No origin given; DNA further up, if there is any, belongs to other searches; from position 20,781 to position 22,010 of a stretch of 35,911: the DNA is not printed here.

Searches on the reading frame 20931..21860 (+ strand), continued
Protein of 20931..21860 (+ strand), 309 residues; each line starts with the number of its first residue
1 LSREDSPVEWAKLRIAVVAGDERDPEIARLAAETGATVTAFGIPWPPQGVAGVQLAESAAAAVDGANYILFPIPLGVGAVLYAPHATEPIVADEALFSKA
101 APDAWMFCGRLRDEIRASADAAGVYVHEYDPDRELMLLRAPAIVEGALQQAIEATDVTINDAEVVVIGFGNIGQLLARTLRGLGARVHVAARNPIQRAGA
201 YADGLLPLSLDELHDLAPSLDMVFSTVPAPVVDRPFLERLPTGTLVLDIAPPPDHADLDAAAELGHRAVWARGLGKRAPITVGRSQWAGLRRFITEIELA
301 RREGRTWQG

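Call 53: search_protein_families(library=ncbifam, proteins=[L027:10872-12239:+, L084:12897-14243:+, L084:9171-10610:+, L084:6689-7849:+, L084:7886-9058:+, L084:10925-12013:+, L084:12010-12900:+, L027:7710-8858:+], max_evalue=1e-15)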
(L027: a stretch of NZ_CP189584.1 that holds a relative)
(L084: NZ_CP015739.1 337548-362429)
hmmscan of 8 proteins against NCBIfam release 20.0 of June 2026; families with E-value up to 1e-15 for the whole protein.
L027:10872-12239:+ (455 aa): 29 families (the best 25 are shown)
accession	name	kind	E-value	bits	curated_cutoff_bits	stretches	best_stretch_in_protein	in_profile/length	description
TIGR02033.1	D-hydantoinase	equivalog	2.6e-89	300.2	393.25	1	6-443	2-452/454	dihydropyrimidinase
NF004839.0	PRK06189.1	equivalog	2.7e-86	290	631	1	1-441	1-443/451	allantoinase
TIGR03178.1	allantoinase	equivalog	1.7e-82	277.6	357.85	1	4-438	1-436/441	allantoinase AllB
NF009941.0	PRK13404.1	subfamily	7.3e-82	275.5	647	1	1-449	2-465/478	dihydropyrimidinase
NF005960.0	PRK08044.1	equivalog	1.5e-64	218.4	688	1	1-432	1-438/453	allantoinase AllB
NF058538.1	ergo_util_ErtD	equivalog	1.3e-63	215.4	600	1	3-443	1-444/446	hydantoin-5-propionate amidohydrolase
NF006559.0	PRK09060.1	equivalog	3.7e-60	203.5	482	1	2-447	4-440/444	dihydroorotase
TIGR00857.1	pyrC_multi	subfamily_domain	1.4e-59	202.1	279.05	1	22-427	7-409/412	dihydroorotase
NF058539.1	ergo_uti2_ErtD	equivalog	4e-59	200.7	650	1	2-444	1-446/449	hydantoin-5-propionate amidohydrolase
NF005751.0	PRK07575.1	equivalog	5e-52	176.8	529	1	4-431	4-424/440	dihydroorotase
NF002668.0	PRK02382.1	equivalog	9.8e-52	176.1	452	1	5-443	6-426/436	dihydroorotase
NF006837.0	PRK09357.1-2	equivalog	6.4e-49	166.7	575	1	5-431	3-426/428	dihydroorotase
NF006841.0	PRK09357.2-2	equivalog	1.3e-41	142.7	640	1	181-430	169-420/421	dihydroorotase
NF006845.0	PRK09357.2-6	equivalog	1.6e-38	132.5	728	1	5-428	3-426/428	dihydroorotase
NF006844.0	PRK09357.2-5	equivalog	1.2e-36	126.7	701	1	5-427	4-420/422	dihydroorotase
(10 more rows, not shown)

L084:12897-14243:+ (448 aa): 29 families (the best 25 are shown)
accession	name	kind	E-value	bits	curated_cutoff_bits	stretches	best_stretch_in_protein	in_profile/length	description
NF004839.0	PRK06189.1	equivalog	2.7e-86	290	631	1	2-439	2-442/451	allantoinase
TIGR03178.1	allantoinase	equivalog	2.4e-81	273.8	357.85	1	4-439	1-436/441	allantoinase AllB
TIGR02033.1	D-hydantoinase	equivalog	3e-80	270.4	393.25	1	6-444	2-452/454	dihydropyrimidinase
NF009941.0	PRK13404.1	subfamily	2.6e-73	247.3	647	1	2-443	3-458/478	dihydropyrimidinase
NF005960.0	PRK08044.1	equivalog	2.6e-63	214.3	688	1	1-430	1-435/453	allantoinase AllB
NF058538.1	ergo_util_ErtD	equivalog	1.4e-61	208.7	600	1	4-444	2-444/446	hydantoin-5-propionate amidohydrolase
NF005751.0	PRK07575.1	equivalog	3.8e-58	197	529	1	3-440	3-432/440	dihydroorotase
NF006559.0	PRK09060.1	equivalog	1.1e-57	195.4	482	1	2-440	4-434/444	dihydroorotase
TIGR00857.1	pyrC_multi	subfamily_domain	4.1e-55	187.4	279.05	1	22-430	7-411/412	dihydroorotase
NF002668.0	PRK02382.1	equivalog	1.1e-54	185.9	452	1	4-437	5-420/436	dihydroorotase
NF058539.1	ergo_uti2_ErtD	equivalog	5.8e-53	180.4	650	1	4-442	3-443/449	hydantoin-5-propionate amidohydrolase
NF006837.0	PRK09357.1-2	equivalog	9.7e-46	156.2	575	1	5-431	3-425/428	dihydroorotase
NF006841.0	PRK09357.2-2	equivalog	2.7e-43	148.2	640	1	176-430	164-419/421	dihydroorotase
NF006688.0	PRK09236.1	equivalog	1.4e-39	136.2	535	1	4-439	3-437/444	dihydroorotase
NF006836.0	PRK09357.1-1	equivalog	3.4e-36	124.9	538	1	180-433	173-429/432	dihydroorotase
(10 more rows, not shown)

L084:9171-10610:+ (479 aa): 20 families
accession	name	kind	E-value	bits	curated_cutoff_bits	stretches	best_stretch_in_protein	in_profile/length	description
NF005557.0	PRK07228.1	equivalog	3e-76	256.9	522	1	13-462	12-442/445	5'-deoxyadenosine deaminase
NF006549.0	PRK09045.1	equivalog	5.8e-68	229.5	540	1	225-453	210-435/444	TRZ/ATZ family hydrolase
NF006055.0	PRK08203.1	equivalog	9e-66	222.3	532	1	2-456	5-449/455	8-oxoguanine deaminase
NF004701.0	PRK06038.1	equivalog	2.1e-64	217.8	609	1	12-460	14-429/432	N-ethylammeline chlorohydrolase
NF006252.0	PRK08393.1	equivalog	5.6e-59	200.2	617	1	18-453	15-419/424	N-ethylammeline chlorohydrolase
NF006056.0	PRK08204.1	subfamily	8.4e-57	192.9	391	1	10-455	11-438/449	hypothetical protein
NF004995.0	PRK06380.1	subfamily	1.5e-48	165.9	567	1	1-446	1-412/418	metal-dependent hydrolase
NF009059.0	PRK12393.1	equivalog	1.2e-47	162.7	543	1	4-453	8-451/460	amidohydrolase family protein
NF004801.0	PRK06151.1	subfamily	4.2e-45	154.5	416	1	193-455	197-460/491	chlorohydrolase family protein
NF012037.0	PRK15493.1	equivalog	1.2e-42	146.2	779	1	12-450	11-426/435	bifunctional S-methyl-5'-thioadenosine deaminase/S-adenosylhomocysteine deaminase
NF005211.0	PRK06687.1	equivalog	5.3e-41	140.8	703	1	12-442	10-418/419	TRZ/ATZ family protein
NF005540.0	PRK07203.1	equivalog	1e-37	129.8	444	1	227-456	214-437/444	putative aminohydrolase SsnA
TIGR02967.1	guan_deamin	equivalog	3.9e-36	124.9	375.4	1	20-429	3-401/401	guanine deaminase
TIGR03314.1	Se_ssnA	subfamily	1.9e-35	122.5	455.5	1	11-455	8-435/441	putative selenium metabolism protein SsnA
NF006679.0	PRK09228.1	subfamily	1.4e-33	116.3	351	1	18-433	26-430/433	guanine deaminase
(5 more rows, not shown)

L084:6689-7849:+ (386 aa): 12 families
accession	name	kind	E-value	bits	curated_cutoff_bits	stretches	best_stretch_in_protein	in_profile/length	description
TIGR02534.1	mucon_cyclo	subfamily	1.3e-72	245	334.95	1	4-383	1-366/368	muconate/chloromuconate family cycloisomerase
NF043002.1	HProlDhtase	equivalog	4.6e-35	121.1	500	1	6-321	5-313/366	cis-3-hydroxy-L-proline dehydratase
TIGR01928.1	menC_lowGC_arch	equivalog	9.7e-35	120.1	200.65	1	12-319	3-300/325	o-succinylbenzoate synthase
NF041118.1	A_G_epim_Thtga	equivalog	5.6e-33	114.5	500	1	31-320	30-310/341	L-Ala-D/L-Glu epimerase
NF002782.0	PRK02901.1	equivalog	1.7e-29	102.9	288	1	115-365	50-291/328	o-succinylbenzoate synthase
NF040866.1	AraD_Arch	equivalog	5.6e-29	101.3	650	1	26-384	28-371/372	arabinonate dehydratase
NF010624.0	PRK14017.1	equivalog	2.5e-25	89.4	311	1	27-381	10-359/382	galactonate dehydratase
NF040790.2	glucon_galact_dh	equivalog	3e-24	85.6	750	1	109-384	95-371/390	bifunctional D-gluconate/D-galactonate dehydratase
NF047820.1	TalGalacDh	equivalog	8.4e-21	74.3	500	1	109-295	109-299/371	L-talarate/galactarate dehydratase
NF042940.1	racemase_DgcA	equivalog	6.5e-20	71.6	400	1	108-323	85-292/323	N-acetyl-D-Glu racemase DgcA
NF043051.1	ManoateDhtManD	equivalog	1.4e-18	66.9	550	0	108-180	86-158/403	D-mannonate dehydratase ManD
TIGR01927.1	menC_gam_Gplu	equivalog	3.2e-17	62.8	130.55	1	158-319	118-282/307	o-succinylbenzoate synthase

L084:7886-9058:+ (390 aa): 8 families
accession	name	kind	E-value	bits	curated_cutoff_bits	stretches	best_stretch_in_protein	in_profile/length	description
NF040821.1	dipep_PepQ_Arch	equivalog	2e-25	89.6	630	1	131-366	109-339/346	Xaa-Pro dipeptidase PepQ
TIGR02993.1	ectoine_eutD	equivalog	1.5e-23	83.6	613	1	6-367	15-382/391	ectoine hydrolase DoeA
NF007310.0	PRK09795.1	equivalog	1.8e-21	76.4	393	1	139-378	122-359/361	aminopeptidase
NF011173.0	PRK14575.1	equivalog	2e-20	73.1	850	1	93-368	127-398/406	putative peptidase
NF011174.0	PRK14576.1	subfamily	1.3e-19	70.4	487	1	99-368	132-397/405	putative endopeptidase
NF011720.0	PRK15173.1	subfamily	2.2e-19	69.7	420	1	93-368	64-335/343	peptidase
NF038259.1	ectoine_DoeA_2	exception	1.3e-17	63.6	575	1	11-361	23-372/386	ectoine hydrolase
TIGR00500.1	met_pdase_I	equivalog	1.6e-16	60.6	171.35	0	214-358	79-221/247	type I methionyl aminopeptidase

L084:10925-12013:+ (362 aa): 0 families

L084:12010-12900:+ (296 aa): 2 families
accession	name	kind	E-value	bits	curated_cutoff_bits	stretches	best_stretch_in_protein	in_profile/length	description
NF006162.0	PRK08306.1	equivalog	3.4e-57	194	261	1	5-285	4-285/297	dipicolinate synthase subunit DpsA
TIGR02853.1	spore_dpaA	equivalog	6.8e-52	176.5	319.65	1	6-278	2-275/287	dipicolinic acid synthetase subunit A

L027:7710-8858:+ (382 aa): 11 families
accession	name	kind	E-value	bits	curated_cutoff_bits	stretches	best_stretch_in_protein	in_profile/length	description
TIGR02534.1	mucon_cyclo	subfamily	6.9e-69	232.6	334.95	1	1-380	1-365/368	muconate/chloromuconate family cycloisomerase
NF043002.1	HProlDhtase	equivalog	3.6e-44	151.1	500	1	1-375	3-357/366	cis-3-hydroxy-L-proline dehydratase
TIGR01928.1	menC_lowGC_arch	equivalog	1e-30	107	200.65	1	23-319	16-302/325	o-succinylbenzoate synthase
NF041118.1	A_G_epim_Thtga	equivalog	1.2e-30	106.8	500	1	33-317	34-309/341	L-Ala-D/L-Glu epimerase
NF040866.1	AraD_Arch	equivalog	2.2e-23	82.9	650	1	31-381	35-370/372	arabinonate dehydratase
NF010624.0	PRK14017.1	equivalog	1.8e-22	80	311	1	32-379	17-359/382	galactonate dehydratase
NF047820.1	TalGalacDh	equivalog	1e-21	77.3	500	1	79-290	75-296/371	L-talarate/galactarate dehydratase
NF042940.1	racemase_DgcA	equivalog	7.8e-20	71.3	400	1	38-321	33-292/323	N-acetyl-D-Glu racemase DgcA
NF040790.2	glucon_galact_dh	equivalog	8.3e-19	67.7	750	0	178-379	178-368/390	bifunctional D-gluconate/D-galactonate dehydratase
NF002782.0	PRK02901.1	equivalog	6.5e-18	64.8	288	1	159-326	99-265/328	o-succinylbenzoate synthase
NF043051.1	ManoateDhtManD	equivalog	1.2e-17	63.8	550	0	33-172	20-152/403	D-mannonate dehydratase ManD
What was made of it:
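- On DpaA (dipicolinate synthase subunit A): The Shinella homologue scores 194 against 261 (call 53).
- Closest known: Reductive pyrimidine catabolism. Different: In most genomes the adjacent amidohydrolase scores below the dihydropyrimidinase and allantoinase cut-offs (call 53).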

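Call 61: predict_structure(alignment_id=A2)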
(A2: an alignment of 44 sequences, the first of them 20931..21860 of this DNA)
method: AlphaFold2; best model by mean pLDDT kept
length: 309 residues; sequences in the alignment: 44
mean_pLDDT: 87.2   pTM: 0.61
mean pLDDT of the five models: 87.2, 87.0, 86.8, 85.6, 85.3
residues with pLDDT >= 90: 183; 70-90: 92; 50-70: 24; < 50: 10
segments of 3 or more residues with pLDDT < 50: 1-4, 275-278
pLDDT, mean of each block of 10 residues (from residue 1): 66 96 91 98 94 97 98 85 89 98 92 93 89 55 79 86 94 91 96 92 95 94 88 93 90 71 89 53 75 92 85
secondary structure, 60 per line:
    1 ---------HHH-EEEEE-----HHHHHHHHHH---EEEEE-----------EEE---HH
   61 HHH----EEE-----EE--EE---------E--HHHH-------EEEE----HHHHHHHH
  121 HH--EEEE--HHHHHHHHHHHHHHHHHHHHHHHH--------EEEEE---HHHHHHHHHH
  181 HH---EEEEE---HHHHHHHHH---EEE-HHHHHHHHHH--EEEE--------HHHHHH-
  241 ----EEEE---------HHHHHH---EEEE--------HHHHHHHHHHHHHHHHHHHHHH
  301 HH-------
elements in order: E14-18 H24-33 E37-41 E53-55 H59-63 E68-70 H94-97 E105-108 H113-122 E125-128 H131-154 E163-167 H171-182 E186-190 H194-202 E206-208 H210-219 E222-225 H234-239 E245-248 H258-263 E267-270 H279-302

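Call 62: search_protein_representatives(protein=window:20931-21860:+)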
Query: 309 residues. Proteins with E-value up to 0.001 (for the whole library): 3457; up to 1e-10: 2134; up to 1e-30: 96. The best 150 are listed.
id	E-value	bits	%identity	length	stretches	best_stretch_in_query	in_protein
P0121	1.4e-78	280.7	67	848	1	8-219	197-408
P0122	1.3e-77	277.5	49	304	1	7-294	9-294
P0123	8.2e-74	265.0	77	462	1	101-268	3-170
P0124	5.9e-69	249.1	46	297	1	10-296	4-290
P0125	4.0e-68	246.4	45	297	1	9-294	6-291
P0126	3.3e-66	240.1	45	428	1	2-303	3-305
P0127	2.6e-59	217.4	56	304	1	71-285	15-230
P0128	1.1e-58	215.4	45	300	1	9-297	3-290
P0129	1.6e-56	208.2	44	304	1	15-299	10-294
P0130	5.7e-55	203.1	42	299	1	9-293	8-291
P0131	5.9e-52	193.2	39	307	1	7-296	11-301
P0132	1.4e-51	192.0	39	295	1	11-291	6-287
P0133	1.2e-50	189.0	41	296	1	14-294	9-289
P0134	2.8e-49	184.5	59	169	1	136-301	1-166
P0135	3.3e-49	184.2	47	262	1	6-242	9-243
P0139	1.9e-46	175.2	41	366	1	13-287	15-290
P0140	1.2e-45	172.5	39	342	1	4-298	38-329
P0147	7.1e-41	156.9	48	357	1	8-194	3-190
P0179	2.6e-33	132.0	54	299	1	151-280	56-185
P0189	1.7e-32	129.3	41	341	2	13-211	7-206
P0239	1.2e-29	120.0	37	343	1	8-304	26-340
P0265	4.2e-29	118.2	34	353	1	15-254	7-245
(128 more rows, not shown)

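Call 63: search_protein_families(library=pfam, proteins=[P0121, P0123, P0126, P0139, P0140, P0147, P0189, P0239, P0265, P0179], max_evalue=0.00001)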
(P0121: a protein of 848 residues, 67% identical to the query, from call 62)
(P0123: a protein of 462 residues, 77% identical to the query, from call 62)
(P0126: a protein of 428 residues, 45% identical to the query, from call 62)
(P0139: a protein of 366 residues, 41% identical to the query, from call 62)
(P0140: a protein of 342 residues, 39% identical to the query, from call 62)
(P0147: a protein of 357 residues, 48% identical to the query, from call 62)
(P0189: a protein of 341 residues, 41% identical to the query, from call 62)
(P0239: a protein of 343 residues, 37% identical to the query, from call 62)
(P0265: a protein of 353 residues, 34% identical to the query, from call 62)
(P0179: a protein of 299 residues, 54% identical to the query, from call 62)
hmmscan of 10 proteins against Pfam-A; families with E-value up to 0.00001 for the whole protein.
P0121 (848 aa): 1 family
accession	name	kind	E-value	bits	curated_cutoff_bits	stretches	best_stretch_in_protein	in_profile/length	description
PF16924.11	DpaA_N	-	9.6e-16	58.4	29.2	1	203-318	1-115/116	Dipicolinate synthase subunit A N-terminal domain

P0123 (462 aa): 4 families
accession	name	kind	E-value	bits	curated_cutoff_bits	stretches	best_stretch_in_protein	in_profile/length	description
PF01266.30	DAO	-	6.3e-23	82.3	27.9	1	302-459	36-188/353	FAD dependent oxidoreductase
PF00670.27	AdoHcyase_NAD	-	2.1e-08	34.9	27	1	55-152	15-110/162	S-adenosyl-L-homocysteine hydrolase, NAD binding domain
PF01488.26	Shikimate_DH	-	3.4e-08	34.1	24.3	1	60-156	9-116/138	Shikimate / quinate 5-dehydrogenase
PF02826.25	2-Hacid_dh_C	-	6e-08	32.7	25.1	1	56-143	29-118/178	D-isomer specific 2-hydroxyacid dehydrogenase, NAD binding domain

P0126 (428 aa): 5 families
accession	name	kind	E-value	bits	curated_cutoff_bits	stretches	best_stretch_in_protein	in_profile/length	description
PF16924.11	DpaA_N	-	2e-21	76.7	29.2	1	15-131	1-115/116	Dipicolinate synthase subunit A N-terminal domain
PF00903.31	Glyoxalase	-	1.8e-14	54.6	20.6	1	316-424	1-120/121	Glyoxalase/Bleomycin resistance protein/Dioxygenase superfamily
PF02826.25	2-Hacid_dh_C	-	7.4e-08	32.4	25.1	1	155-231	28-101/178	D-isomer specific 2-hydroxyacid dehydrogenase, NAD binding domain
PF18029.7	Glyoxalase_6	-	2.5e-06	28.5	23.6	1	320-422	2-102/106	Glyoxalase-like domain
PF13669.12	Glyoxalase_4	-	2.5e-06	28.2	27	0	319-415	2-109/109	Glyoxalase/Bleomycin resistance protein/Dioxygenase superfamily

P0139 (366 aa): 3 families
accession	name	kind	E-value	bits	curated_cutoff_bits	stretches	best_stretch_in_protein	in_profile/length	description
PF16924.11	DpaA_N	-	8.7e-23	81.1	29.2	1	17-131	2-115/116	Dipicolinate synthase subunit A N-terminal domain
PF02826.25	2-Hacid_dh_C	-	2.5e-06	27.5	25.1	0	156-249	29-124/178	D-isomer specific 2-hydroxyacid dehydrogenase, NAD binding domain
PF00670.27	AdoHcyase_NAD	-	2.8e-06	28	27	0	155-249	15-107/162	S-adenosyl-L-homocysteine hydrolase, NAD binding domain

P0140 (342 aa): 2 families
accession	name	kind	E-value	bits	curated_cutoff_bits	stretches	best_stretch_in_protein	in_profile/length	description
PF16924.11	DpaA_N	-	5.3e-21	75.4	29.2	1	49-152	2-103/116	Dipicolinate synthase subunit A N-terminal domain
PF02826.25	2-Hacid_dh_C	-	6e-09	36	25.1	0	189-260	33-101/178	D-isomer specific 2-hydroxyacid dehydrogenase, NAD binding domain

P0147 (357 aa): 1 family
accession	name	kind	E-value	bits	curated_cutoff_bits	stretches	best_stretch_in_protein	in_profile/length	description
PF16924.11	DpaA_N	-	3.5e-18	66.3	29.2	1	9-125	1-115/116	Dipicolinate synthase subunit A N-terminal domain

P0189 (341 aa): 3 families
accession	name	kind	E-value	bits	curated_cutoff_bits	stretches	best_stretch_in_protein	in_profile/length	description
PF16924.11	DpaA_N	-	8e-19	68.3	29.2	1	9-124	2-115/116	Dipicolinate synthase subunit A N-terminal domain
PF02826.25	2-Hacid_dh_C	-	7.6e-08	32.4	25.1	1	147-207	27-87/178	D-isomer specific 2-hydroxyacid dehydrogenase, NAD binding domain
PF01262.27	AlaDh_PNT_C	-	1.7e-07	31.3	23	1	155-283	24-135/214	Alanine dehydrogenase/PNT, C-terminal domain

P0239 (343 aa): 6 families
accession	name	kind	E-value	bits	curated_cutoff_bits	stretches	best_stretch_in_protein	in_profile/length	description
PF16924.11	DpaA_N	-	1.7e-13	51.2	29.2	1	33-162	2-115/116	Dipicolinate synthase subunit A N-terminal domain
PF01488.26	Shikimate_DH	-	1.5e-09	38.5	24.3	1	183-292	2-118/138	Shikimate / quinate 5-dehydrogenase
PF01262.27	AlaDh_PNT_C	-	1.7e-08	34.6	23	1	192-291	26-135/214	Alanine dehydrogenase/PNT, C-terminal domain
PF03807.23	F420_oxidored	-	2.7e-08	34.7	21.6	1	199-286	4-93/94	NADP oxidoreductase coenzyme F420-dependent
PF02826.25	2-Hacid_dh_C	-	1.2e-07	31.7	25.1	1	188-285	30-127/178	D-isomer specific 2-hydroxyacid dehydrogenase, NAD binding domain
PF03446.21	NAD_binding_2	-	7e-06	26.6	21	0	199-296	4-104/161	NAD binding domain of 6-phosphogluconate dehydrogenase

P0265 (353 aa): 2 families
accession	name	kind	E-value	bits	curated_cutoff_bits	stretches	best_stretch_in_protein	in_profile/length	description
PF16924.11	DpaA_N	-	9.9e-23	80.9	29.2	1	7-121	2-116/116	Dipicolinate synthase subunit A N-terminal domain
PF02826.25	2-Hacid_dh_C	-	5.4e-08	32.9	25.1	1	144-228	28-109/178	D-isomer specific 2-hydroxyacid dehydrogenase, NAD binding domain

P0179 (299 aa): 3 families
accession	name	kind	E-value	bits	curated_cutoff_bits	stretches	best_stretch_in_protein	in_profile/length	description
PF02826.25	2-Hacid_dh_C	-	3.1e-07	30.4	25.1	1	63-155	33-127/178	D-isomer specific 2-hydroxyacid dehydrogenase, NAD binding domain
PF01488.26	Shikimate_DH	-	3.8e-07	30.7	24.3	1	63-158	9-115/138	Shikimate / quinate 5-dehydrogenase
PF01262.27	AlaDh_PNT_C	-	3.1e-06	27.2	23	1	63-161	24-135/214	Alanine dehydrogenase/PNT, C-terminal domain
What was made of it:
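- No fusion of the two was seen (call 63).
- Tried and rejected: P0123 (DpaA-like::DAO fragment) and P0121 (848 aa) look like read-through or mis-called ORFs and were not used (call 63).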

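Call 65: find_encoding_contigs(protein=P0126, flank=10000, max_places=3)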
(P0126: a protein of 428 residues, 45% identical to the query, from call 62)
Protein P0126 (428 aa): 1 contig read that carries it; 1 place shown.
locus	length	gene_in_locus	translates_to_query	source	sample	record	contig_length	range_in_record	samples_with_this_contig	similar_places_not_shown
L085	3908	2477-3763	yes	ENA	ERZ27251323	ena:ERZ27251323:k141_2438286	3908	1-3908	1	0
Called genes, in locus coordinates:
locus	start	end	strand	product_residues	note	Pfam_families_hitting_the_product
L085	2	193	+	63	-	?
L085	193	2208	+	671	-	PF00072:Response_reg, PF00989:PAS, PF08448:PAS_4, PF13188:PAS_8, PF13426:PAS_9, PF00512:HisKA, PF02518:HATPase_c, PF00072:Response_reg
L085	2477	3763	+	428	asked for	PF16924:DpaA_N, PF02826:2-Hacid_dh_C (weak), PF00903:Glyoxalase, PF13669:Glyoxalase_4 (faint), PF18029:Glyoxalase_6 (weak)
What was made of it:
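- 20572..20934 (+): VOC/glyoxalase-family protein, 120 aa, between tautomerase 2 and DpaA-like 2. A DpaA-like::VOC fusion, P0126, exists (calls 63, 65).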

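Call 66: fold_search(model_id=the predicted structure, library=pdb)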
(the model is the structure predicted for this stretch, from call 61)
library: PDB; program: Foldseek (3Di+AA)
matches with E <= 10: 1994; with E <= 0.001: 749
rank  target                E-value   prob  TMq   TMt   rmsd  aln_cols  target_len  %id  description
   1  2rir_E                6.9e-22  1.00  0.68  0.70   4.8       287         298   27  Crystal structure of dipicolinate synthase, A chain, from Bacillus subtilis (released 2007-10-23)
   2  2rir_A                2.0e-21  1.00  0.66  0.68   5.0       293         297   27  Crystal structure of dipicolinate synthase, A chain, from Bacillus subtilis (released 2007-10-23)
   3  2rir_B                2.6e-21  1.00  0.68  0.71   4.8       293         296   27  Crystal structure of dipicolinate synthase, A chain, from Bacillus subtilis (released 2007-10-23)
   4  3d4o_B                2.9e-21  1.00  0.63  0.66   5.3       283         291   26  Crystal structure of dipicolinate synthase subunit A (NP_243269.1) from BACILLUS HALODURANS at 2.10 A resolution (released 2008-07-08)
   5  3d4o_D                4.2e-21  1.00  0.58  0.61   6.1       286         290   26  Crystal structure of dipicolinate synthase subunit A (NP_243269.1) from BACILLUS HALODURANS at 2.10 A resolution (released 2008-07-08)
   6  3d4o_A                2.2e-20  1.00  0.63  0.66   5.3       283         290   25  Crystal structure of dipicolinate synthase subunit A (NP_243269.1) from BACILLUS HALODURANS at 2.10 A resolution (released 2008-07-08)
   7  3d4o_C                1.1e-19  1.00  0.59  0.61   6.1       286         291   26  Crystal structure of dipicolinate synthase subunit A (NP_243269.1) from BACILLUS HALODURANS at 2.10 A resolution (released 2008-07-08)
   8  4pfj_B                4.7e-10  1.00  0.49  0.37   9.0       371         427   16  The structure of bi-acetylated SAHH (released 2014-10-01)
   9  4dio_B                6.5e-10  1.00  0.47  0.44   7.8       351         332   17  The crystal structure of transhydrogenase from Sinorhizobium meliloti (released 2012-03-21)
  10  8wz7                  9.1e-10  1.00  0.46  0.36   9.0       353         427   17  The crystal structure of Legionella pneumophila adenosylhomocysteinase Lpg2021(I255A,T287A) in ternary complex with NAD  (released 2024-11-06)
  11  4pgf_B                1.1e-09  1.00  0.50  0.39   8.7       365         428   16  The structure of mono-acetylated SAHH (released 2014-10-01)
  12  3p2y                  1.1e-09  1.00  0.46  0.42   7.9       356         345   13  Crystal structure of alanine dehydrogenase/pyridine nucleotide transhydrogenase from Mycobacterium smegmatis (released 2010-10-13)
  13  1li4                  1.2e-09  1.00  0.44  0.34   8.7       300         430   16  Human S-adenosylhomocysteine hydrolase complexed with neplanocin (released 2003-05-20)
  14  3x2f_A                1.3e-09  1.00  0.44  0.36   8.1       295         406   16  A Thermophilic S-Adenosylhomocysteine Hydrolase (released 2015-05-06)
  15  3nj4_A                1.4e-09  1.00  0.44  0.33   9.0       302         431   16  Fluoro-neplanocin A in Human S-Adenosylhomocysteine Hydrolase (released 2011-05-04)
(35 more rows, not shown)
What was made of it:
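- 20931..21860 (+): DpaA-like NAD(P) oxidoreductase, copy 2 (type T2), 309 aa, TTG start. AF2 model pLDDT 87, nearest structures 2RIR and 3D4O (calls 61, 66).
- On DpaA (dipicolinate synthase subunit A): The AF2 model matches 2RIR and 3D4O (call 66).
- Closest known: Ketimine. Different: The DpaA-like fold is of the AlaDH/SAHH/transhydrogenase-dI type (call 66).
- The AF2 model (pLDDT 87) superposes best on DpaA structures 2RIR and 3D4O, then on AlaDH, transhydrogenase dI and SAHH folds (calls 61, 66). The fold is shared with 2RIR (call 66).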
